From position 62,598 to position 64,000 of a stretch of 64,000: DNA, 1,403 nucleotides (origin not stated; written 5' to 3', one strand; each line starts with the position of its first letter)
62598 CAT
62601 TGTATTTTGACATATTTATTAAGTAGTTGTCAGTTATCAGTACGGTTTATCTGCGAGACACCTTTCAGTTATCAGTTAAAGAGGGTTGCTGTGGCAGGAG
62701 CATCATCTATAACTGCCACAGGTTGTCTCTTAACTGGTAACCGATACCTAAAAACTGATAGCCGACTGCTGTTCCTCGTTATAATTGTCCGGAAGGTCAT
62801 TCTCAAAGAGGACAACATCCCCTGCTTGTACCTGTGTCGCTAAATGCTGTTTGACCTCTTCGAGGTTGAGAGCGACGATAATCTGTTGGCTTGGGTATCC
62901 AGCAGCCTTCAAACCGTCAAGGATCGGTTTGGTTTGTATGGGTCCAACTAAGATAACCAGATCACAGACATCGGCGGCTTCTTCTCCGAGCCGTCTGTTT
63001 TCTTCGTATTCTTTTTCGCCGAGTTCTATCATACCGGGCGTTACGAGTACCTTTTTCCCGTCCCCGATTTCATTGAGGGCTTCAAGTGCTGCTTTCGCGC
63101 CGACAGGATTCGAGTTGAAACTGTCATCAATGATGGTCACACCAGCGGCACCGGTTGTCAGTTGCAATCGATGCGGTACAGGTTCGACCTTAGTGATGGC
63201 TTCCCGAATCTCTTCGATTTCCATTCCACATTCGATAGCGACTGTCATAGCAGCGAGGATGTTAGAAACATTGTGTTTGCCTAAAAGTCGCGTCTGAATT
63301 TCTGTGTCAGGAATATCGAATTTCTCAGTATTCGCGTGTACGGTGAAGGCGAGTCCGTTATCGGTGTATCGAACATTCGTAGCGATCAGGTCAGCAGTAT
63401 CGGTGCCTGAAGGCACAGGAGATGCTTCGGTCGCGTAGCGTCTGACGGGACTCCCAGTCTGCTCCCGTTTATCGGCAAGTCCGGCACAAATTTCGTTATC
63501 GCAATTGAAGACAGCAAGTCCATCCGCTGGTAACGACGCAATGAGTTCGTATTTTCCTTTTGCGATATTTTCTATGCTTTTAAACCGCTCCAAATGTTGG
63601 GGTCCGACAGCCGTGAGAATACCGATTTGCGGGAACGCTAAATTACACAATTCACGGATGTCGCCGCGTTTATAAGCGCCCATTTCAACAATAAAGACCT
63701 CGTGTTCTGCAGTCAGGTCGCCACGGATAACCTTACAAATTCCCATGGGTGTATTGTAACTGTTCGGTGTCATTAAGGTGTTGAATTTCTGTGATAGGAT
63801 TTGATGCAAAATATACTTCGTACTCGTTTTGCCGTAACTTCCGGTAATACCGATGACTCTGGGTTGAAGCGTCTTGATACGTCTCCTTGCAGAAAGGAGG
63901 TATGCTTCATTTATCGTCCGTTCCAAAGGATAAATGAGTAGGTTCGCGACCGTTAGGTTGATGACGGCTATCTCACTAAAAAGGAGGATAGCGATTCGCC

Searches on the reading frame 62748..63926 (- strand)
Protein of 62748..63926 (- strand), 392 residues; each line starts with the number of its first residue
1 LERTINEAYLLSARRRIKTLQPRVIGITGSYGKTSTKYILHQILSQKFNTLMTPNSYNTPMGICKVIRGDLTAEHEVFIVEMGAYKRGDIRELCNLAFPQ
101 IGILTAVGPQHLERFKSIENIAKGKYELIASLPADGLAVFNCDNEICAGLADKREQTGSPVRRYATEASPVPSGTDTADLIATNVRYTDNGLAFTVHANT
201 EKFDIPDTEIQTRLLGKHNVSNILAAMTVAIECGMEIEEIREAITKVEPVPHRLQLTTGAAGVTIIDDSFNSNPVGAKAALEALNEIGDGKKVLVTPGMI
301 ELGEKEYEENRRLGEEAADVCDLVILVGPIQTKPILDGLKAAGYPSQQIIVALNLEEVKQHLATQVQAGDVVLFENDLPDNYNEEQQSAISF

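Call 83: search_protein_families(library=pfam, proteins=[window:62751-63926:-], max_evalue=1e-8)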
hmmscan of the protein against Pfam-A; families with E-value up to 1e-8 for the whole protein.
window:62751-63926:- (392 aa): 2 families
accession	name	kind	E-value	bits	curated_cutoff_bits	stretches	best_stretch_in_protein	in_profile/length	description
PF08245.18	Mur_ligase_M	-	1.2e-41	143.3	24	1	27-230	1-200/200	Mur ligase middle domain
PF02875.26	Mur_ligase_C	-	3.5e-16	60.6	28.4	1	252-374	1-123/127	Mur ligase, glutamate ligase domain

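Call 96: find_encoding_contigs(protein=window:62748-63926:-, flank=10000, max_places=3)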
Protein window:62748-63926:- (392 aa): no gene with exactly this product is on record in the collection.
